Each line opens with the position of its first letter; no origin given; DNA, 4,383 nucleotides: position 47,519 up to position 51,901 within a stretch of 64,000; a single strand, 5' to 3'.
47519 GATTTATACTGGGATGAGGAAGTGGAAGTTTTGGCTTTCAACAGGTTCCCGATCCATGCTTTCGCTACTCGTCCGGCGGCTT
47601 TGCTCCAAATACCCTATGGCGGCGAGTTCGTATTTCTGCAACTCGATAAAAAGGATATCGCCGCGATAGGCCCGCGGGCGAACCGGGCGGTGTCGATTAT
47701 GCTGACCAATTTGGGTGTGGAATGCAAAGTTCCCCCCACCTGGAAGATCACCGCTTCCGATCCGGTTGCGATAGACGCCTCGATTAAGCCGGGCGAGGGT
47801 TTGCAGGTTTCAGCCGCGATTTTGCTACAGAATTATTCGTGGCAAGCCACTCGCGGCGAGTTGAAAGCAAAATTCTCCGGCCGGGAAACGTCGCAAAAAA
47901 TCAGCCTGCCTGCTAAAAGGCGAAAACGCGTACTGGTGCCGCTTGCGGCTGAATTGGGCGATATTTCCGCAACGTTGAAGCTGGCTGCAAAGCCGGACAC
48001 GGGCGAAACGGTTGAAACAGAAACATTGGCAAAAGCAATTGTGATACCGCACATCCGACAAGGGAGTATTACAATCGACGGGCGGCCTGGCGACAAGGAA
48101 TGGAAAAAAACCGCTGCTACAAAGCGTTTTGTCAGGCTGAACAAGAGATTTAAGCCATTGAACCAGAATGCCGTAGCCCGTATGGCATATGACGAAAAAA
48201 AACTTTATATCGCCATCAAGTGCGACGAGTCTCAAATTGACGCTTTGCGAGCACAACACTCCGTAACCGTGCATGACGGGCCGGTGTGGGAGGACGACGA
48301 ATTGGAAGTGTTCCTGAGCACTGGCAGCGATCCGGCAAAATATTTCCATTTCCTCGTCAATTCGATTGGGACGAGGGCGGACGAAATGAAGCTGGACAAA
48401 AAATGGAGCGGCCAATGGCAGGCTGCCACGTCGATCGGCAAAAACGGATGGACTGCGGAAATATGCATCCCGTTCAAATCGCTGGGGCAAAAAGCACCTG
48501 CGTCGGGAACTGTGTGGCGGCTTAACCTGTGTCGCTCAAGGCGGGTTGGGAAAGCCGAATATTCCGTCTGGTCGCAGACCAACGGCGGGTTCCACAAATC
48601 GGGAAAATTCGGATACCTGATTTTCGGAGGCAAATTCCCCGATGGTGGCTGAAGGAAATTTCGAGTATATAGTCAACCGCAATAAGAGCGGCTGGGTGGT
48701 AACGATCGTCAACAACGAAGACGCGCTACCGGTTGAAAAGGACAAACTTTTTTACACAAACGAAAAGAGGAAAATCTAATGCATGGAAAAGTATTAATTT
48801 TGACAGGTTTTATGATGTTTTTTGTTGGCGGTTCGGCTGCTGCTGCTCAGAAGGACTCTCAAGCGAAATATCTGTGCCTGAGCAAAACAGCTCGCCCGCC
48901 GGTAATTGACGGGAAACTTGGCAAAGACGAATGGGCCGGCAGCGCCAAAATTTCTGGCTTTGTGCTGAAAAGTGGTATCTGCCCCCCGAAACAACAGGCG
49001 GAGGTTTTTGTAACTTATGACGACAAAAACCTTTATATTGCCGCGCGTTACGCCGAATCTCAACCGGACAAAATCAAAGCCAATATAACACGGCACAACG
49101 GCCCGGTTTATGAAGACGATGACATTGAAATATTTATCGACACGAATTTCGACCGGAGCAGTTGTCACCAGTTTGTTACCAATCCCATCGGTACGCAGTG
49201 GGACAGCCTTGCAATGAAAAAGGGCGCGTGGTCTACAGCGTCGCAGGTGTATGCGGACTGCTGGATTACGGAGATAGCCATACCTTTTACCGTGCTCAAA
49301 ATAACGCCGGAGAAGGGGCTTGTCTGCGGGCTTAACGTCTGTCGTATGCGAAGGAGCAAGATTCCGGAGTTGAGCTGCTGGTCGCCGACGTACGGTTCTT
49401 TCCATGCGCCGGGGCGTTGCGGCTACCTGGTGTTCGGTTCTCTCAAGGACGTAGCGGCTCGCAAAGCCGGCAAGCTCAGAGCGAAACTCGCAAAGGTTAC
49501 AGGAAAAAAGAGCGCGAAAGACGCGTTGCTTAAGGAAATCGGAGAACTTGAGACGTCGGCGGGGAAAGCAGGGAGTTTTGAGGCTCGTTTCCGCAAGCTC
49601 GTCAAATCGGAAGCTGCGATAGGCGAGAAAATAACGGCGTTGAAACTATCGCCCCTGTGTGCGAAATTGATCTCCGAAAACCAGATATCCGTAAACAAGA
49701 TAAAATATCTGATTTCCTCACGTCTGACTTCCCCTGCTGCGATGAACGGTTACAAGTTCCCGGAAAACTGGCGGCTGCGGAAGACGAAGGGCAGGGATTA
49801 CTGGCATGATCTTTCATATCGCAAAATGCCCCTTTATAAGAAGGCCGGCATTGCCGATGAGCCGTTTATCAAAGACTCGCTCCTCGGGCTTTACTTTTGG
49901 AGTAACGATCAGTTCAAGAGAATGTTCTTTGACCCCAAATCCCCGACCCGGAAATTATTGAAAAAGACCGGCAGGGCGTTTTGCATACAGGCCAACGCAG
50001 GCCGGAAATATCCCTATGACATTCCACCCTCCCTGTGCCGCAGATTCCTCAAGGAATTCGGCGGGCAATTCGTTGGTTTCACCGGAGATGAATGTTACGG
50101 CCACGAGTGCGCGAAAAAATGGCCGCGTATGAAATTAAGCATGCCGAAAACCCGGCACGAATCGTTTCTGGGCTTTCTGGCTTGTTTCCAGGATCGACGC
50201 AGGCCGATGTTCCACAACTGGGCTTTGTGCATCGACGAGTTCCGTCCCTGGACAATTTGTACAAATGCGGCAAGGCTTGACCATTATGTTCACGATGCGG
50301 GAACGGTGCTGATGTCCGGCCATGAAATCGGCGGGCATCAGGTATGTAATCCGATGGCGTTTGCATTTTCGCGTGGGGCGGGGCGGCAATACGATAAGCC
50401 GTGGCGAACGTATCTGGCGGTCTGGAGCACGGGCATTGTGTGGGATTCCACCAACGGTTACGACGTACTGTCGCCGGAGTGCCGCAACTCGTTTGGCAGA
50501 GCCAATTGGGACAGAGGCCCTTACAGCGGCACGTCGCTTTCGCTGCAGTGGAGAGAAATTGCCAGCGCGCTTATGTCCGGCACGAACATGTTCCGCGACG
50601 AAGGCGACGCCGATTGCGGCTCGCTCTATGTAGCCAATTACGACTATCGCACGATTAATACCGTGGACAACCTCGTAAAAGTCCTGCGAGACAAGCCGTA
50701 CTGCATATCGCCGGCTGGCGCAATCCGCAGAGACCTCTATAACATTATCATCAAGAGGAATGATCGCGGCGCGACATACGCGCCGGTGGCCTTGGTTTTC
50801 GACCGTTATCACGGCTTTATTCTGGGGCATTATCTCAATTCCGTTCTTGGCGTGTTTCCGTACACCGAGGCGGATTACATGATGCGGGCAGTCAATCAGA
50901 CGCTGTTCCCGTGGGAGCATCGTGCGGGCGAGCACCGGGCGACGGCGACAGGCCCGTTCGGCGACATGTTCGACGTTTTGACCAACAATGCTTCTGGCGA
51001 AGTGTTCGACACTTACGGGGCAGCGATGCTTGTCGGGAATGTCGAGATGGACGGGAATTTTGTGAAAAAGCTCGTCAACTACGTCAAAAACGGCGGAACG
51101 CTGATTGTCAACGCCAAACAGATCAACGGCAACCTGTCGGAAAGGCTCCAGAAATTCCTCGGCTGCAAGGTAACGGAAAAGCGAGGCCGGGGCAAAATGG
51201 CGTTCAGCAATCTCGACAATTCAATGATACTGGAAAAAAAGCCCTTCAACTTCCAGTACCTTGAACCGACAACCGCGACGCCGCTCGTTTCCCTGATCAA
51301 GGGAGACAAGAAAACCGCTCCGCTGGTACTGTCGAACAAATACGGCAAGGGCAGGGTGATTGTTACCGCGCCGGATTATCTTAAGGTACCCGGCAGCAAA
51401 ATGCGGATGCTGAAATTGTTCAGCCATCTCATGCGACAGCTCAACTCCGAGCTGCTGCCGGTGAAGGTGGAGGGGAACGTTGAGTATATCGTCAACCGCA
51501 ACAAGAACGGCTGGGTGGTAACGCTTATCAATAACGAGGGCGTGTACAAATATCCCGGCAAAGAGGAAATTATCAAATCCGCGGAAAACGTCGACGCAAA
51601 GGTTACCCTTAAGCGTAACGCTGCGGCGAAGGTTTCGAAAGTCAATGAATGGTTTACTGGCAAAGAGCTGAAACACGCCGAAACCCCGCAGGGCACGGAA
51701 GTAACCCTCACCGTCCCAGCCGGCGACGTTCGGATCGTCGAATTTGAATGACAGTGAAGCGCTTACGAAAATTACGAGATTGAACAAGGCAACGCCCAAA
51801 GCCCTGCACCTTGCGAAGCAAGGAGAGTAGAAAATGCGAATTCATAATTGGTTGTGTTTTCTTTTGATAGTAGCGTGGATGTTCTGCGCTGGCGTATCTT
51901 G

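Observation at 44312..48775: GH2 enzyme that appears to have captured a CBM9-like module; a 40-codon relic of a deleted family-A gene sits right after its stop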

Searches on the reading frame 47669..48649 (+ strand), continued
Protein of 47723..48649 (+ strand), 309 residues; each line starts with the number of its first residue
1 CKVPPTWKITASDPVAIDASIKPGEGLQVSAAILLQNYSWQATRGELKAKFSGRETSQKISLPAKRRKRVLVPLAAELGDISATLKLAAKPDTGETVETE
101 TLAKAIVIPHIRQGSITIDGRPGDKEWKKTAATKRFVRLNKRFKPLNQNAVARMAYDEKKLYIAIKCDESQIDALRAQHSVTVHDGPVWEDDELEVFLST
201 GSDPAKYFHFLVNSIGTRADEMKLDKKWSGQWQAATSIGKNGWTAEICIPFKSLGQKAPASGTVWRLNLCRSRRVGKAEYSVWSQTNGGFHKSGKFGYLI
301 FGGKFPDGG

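Call 74: find_encoding_contigs(protein=P0123, flank=10000)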
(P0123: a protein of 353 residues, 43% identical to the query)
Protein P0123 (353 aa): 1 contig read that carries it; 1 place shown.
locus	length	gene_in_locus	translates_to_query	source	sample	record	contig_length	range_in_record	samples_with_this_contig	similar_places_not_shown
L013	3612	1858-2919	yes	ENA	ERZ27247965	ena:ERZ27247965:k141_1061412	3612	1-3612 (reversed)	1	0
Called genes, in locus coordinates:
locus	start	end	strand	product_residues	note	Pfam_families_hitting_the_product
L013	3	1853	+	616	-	?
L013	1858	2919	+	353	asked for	PF06452:CBM9_1, PF16011:CBM9_2 (weak)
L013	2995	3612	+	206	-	?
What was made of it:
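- Tried and rejected: It is a different contig that happens to have the same length (call 74).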

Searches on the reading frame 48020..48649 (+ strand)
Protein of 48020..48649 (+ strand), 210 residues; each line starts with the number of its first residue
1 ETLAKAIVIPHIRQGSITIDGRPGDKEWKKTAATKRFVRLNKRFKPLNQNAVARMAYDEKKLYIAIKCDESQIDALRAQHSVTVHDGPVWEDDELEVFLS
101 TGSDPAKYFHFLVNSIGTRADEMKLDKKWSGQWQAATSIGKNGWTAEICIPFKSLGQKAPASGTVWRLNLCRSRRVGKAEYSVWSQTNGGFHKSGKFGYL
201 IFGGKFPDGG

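Call 72: search_solved_structures(query=window:48020-48649:+, max_evalue=1, show_alignments=2)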
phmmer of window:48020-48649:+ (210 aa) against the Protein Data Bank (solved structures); distinct sequences matched with E-value up to 1: 0.
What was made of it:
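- On CBM9 / PF06452 CBM9_1: phmmer gave no direct alignment to 1I82 (call 72), and no residue-level structural mapping was done.
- Closest known: CBM9. Different: Only ~20% identical to 1I82, with no direct sequence hit in the PDB (call 72).
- Tried and rejected: None (call 72).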

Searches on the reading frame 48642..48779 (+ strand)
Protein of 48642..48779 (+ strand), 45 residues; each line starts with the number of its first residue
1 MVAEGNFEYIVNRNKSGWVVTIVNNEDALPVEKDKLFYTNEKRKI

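Call 67: find_encoding_contigs(protein=window:48642-48779:+, flank=6000, max_places=10)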
Protein window:48642-48779:+ (45 aa): 2 contigs read that carry it; 2 places shown.
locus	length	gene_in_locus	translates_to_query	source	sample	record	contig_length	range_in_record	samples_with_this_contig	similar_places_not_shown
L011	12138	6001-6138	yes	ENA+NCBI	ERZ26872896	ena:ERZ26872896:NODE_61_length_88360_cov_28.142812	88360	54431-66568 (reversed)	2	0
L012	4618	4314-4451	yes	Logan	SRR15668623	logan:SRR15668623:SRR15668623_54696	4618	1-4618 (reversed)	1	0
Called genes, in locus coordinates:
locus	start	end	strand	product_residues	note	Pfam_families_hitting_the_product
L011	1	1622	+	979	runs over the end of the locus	PF06452:CBM9_1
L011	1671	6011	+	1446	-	PF02837:Glyco_hydro_2_N, PF22666:Glyco_hydro_2_N2 (faint), PF00703:Glyco_hydro_2, PF02836:Glyco_hydro_2_C, PF06452:CBM9_1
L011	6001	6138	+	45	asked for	-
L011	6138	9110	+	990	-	PF06452:CBM9_1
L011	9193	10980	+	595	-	PF06452:CBM9_1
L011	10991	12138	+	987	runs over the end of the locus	PF06452:CBM9_1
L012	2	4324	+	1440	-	?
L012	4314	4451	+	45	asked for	-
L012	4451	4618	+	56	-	?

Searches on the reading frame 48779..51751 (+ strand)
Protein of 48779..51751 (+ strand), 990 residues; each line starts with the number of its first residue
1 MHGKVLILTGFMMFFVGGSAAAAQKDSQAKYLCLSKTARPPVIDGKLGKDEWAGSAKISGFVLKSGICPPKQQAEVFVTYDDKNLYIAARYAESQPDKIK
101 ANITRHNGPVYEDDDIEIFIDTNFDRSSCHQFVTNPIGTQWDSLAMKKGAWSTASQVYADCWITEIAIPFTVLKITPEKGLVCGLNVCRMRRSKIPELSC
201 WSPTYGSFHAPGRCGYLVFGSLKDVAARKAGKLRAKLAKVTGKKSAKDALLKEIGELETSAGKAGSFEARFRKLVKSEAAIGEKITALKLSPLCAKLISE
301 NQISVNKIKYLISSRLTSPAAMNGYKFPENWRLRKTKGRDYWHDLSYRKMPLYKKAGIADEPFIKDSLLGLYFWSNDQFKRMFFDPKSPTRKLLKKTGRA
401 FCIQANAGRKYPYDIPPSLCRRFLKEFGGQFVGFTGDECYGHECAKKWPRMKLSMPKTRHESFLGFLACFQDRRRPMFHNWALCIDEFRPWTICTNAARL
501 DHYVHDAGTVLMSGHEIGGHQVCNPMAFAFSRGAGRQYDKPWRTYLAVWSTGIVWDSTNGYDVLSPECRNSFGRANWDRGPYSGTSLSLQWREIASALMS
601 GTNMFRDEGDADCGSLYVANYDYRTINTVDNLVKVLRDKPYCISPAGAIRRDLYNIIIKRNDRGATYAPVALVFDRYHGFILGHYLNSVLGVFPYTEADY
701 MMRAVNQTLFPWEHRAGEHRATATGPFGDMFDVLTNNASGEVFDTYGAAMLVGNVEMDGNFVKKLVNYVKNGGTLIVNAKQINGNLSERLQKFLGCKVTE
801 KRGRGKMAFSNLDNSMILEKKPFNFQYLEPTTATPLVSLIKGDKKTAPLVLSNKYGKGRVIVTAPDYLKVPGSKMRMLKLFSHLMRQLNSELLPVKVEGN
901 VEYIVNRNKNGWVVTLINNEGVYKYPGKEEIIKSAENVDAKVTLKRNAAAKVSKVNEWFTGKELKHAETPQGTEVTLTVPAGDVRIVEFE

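Call 8: search_protein_families(library=pfam, proteins=[window:48779-51751:+], max_evalue=0.01)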
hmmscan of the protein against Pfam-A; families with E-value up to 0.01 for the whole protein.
window:48779-51751:+ (990 aa): 3 families
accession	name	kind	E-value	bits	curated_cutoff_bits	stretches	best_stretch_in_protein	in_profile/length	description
PF06452.16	CBM9_1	-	2.6e-09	37.7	23.4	1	43-187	1-146/185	Carbohydrate family 9 binding domain-like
PF08532.16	Glyco_hydro_42M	-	0.00023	21.2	25.8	1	758-863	70-184/207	Beta-galactosidase trimerisation domain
PF22369.2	GLMA_2nd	-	0.0011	19.2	27.7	1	750-807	53-115/138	GLMA-like, second domain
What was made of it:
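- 48768..51751 (+): Ribosome-binding region and intact family-A gene 48779-51751. Pfam CBM9_1 plus a weak GH42M-like match (call 8).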

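Call 34: find_related_loci(query=A2, collection=genome_contigs, flank=10000)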
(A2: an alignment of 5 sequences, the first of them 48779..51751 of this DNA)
Query A2 (990 aa) in genome_contigs; peptide patterns used: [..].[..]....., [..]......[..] (x = any residue, [..] = any of these).
82 stretches matched a pattern; 7 encode a relative of the query (tblastn E <= 1e-3); 7 distinct loci.
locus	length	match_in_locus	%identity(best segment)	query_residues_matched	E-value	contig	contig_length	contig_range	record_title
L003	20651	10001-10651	28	13-217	4e-19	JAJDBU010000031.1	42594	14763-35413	MAG: Nitrospirota bacterium isolate OFTM244 OFTM244_30, whole genome shotgun sequence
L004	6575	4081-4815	26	18-258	6e-16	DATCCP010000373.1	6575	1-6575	MAG TPA_asm: Candidatus Krumholzibacteriaceae bacterium isolate SMAG_U7702 k141_393014, whole genome shotgun sequence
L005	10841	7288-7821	27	12-175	8e-14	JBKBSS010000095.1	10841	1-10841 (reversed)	MAG: Emticicia sp. isolate 21I_055.bin.26 NODE_95_length_10841_cov_6.178372, whole genome shotgun sequence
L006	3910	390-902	30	14-175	1e-12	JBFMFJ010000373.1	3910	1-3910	MAG: Candidatus Zixiibacteriota bacterium isolate MAG268 MAG268_373, whole genome shotgun sequence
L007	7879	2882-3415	30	8-175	2e-12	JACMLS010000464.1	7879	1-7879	MAG: Bacteroidia bacterium isolate ES-bin-35 ES-bin-35-contig-k141_5921910, whole genome shotgun sequence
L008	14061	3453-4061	26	11-202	5e-12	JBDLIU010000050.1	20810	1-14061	MAG: Bacteroidota bacterium isolate MAG054 MAG054_50, whole genome shotgun sequence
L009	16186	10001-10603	28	32-221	3e-11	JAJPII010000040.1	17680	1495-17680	MAG: Spartobacteria bacterium isolate Centralia_MAG_306 k107_24424299, whole genome shotgun sequence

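Call 35: find_homologous_proteins(query=window:48779-51751:+, max_evalue=1e-20)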
Query window:48779-51751:+ (990 aa): 21 proteins with E <= 1e-20 among 8000 candidates.
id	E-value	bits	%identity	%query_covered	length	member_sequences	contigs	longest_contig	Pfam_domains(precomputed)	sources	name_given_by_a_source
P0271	0.0e+0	2338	100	100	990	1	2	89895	PF06452.17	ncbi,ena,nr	ncbi:MAG: hypothetical protein K8S55_08250 [Phycisphaerae bacterium]|nr:hypothetical protein [Phycis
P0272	0.0e+0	1520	67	100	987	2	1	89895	PF06452.17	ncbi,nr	ncbi:MAG: hypothetical protein K8S55_08260 [Phycisphaerae bacterium]|nr:hypothetical protein [Phycis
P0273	0.0e+0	1490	65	100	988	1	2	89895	PF06452.17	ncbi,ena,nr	ncbi:MAG: hypothetical protein K8S55_08215 [Phycisphaerae bacterium]|nr:hypothetical protein [Phycis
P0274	0.0e+0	1435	64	100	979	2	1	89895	PF06452.17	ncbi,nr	ncbi:MAG: carbohydrate-binding family 9-like protein [Phycisphaerae bacterium]|nr:carbohydrate-bindi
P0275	0.0e+0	1321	61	97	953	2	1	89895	-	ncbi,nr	ncbi:MAG: hypothetical protein K8S55_08220 [Phycisphaerae bacterium]|nr:hypothetical protein [Phycis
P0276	2.0e-28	117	34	19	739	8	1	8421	PF06452.17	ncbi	-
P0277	4.1e-28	116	39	18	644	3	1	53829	PF14871.13,PF06452.17,PF02638.22,PF13200.13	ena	-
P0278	4.7e-27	112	37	19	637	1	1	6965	PF14871.13,PF16011.11,PF06452.17,PF02638.22,PF13200.13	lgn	-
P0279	4.6e-26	109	38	18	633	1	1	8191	PF14871.13,PF06452.17,PF02638.22,PF13200.13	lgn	-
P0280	4.0e-24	103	36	21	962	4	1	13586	PF16011.11,PF19543.6,PF06452.17,PF13320.13,PF22680.3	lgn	-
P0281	1.1e-23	101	32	22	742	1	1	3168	PF19313.6,PF06452.17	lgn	-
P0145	1.3e-23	101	38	20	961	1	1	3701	PF06452.17,PF13320.13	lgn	-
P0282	2.2e-23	100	36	22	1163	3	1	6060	PF06452.17,PF13320.13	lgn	-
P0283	3.9e-23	99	37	20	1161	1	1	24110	PF06452.17,PF13320.13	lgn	-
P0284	1.3e-22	98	29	27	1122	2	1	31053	PF06452.17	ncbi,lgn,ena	-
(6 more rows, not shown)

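Call 61: search_solved_structures(query=A2, max_evalue=1)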
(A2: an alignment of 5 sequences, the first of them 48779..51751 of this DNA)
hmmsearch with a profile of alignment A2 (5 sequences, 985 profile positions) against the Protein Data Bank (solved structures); distinct sequences matched with E-value up to 1: 3.
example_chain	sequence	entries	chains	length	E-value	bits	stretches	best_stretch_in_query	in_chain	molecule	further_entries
1i82_A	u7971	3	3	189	1.5e-11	46.1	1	41-218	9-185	ENDO-1,4-BETA-XYLANASE A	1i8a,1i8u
7nwn_AAA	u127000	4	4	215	0.1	13.6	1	41-186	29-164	Beta-xylanase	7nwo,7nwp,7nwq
2a3d_A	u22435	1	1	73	0.94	10.4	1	222-289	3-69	PROTEIN (DE NOVO THREE-HELIX BUNDLE)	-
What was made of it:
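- Tried and rejected: Only the CBM9 part matches (call 61).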
